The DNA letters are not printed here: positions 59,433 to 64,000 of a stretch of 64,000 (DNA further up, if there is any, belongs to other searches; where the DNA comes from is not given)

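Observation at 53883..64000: Giant virion RNAP gene with catalytic motifs unusually far from the N-terminus, implying a protein well over 3400 aa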

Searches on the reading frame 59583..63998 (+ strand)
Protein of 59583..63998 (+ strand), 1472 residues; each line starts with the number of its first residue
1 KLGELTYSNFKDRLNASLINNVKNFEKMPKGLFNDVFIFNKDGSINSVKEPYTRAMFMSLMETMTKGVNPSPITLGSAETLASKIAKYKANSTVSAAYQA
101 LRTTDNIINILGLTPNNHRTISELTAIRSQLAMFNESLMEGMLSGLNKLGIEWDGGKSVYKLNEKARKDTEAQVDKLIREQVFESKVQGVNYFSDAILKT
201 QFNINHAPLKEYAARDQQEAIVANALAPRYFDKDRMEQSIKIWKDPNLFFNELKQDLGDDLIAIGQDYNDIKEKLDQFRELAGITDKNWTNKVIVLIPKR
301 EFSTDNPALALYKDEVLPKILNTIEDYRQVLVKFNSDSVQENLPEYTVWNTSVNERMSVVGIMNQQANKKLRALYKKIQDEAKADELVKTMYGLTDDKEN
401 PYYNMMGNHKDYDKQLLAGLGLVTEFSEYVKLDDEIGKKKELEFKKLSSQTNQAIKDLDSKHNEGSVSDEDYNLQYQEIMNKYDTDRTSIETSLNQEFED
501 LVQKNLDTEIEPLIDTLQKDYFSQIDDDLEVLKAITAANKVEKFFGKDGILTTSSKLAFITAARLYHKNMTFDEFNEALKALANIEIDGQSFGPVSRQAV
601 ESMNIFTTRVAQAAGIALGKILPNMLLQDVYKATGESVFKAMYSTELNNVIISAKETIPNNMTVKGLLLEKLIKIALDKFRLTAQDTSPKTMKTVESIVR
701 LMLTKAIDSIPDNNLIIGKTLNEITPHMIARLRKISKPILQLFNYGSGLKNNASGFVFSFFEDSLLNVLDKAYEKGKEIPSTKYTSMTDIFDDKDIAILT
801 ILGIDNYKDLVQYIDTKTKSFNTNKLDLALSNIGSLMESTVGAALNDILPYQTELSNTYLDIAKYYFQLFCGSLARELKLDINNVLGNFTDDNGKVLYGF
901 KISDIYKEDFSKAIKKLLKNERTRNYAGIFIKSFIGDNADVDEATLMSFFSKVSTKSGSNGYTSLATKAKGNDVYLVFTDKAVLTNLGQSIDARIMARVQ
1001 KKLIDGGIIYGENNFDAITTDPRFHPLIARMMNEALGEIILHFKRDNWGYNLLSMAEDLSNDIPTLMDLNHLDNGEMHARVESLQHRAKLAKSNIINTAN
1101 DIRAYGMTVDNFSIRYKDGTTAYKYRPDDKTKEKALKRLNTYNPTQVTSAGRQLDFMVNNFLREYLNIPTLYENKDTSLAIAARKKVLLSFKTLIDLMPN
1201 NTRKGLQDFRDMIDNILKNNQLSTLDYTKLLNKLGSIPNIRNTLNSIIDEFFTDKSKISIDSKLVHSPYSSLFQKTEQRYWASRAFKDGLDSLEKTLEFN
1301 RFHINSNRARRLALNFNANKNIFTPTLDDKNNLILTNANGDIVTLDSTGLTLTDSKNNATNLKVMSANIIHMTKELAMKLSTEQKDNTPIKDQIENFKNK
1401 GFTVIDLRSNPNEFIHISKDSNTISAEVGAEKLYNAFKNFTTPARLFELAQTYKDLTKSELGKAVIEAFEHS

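Call 15: find_homologous_proteins(query=window:59583-63998:+, max_evalue=0.001)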
Query window:59583-63998:+: 8000 candidates shared short words with the query, none scored E <= 0.001.
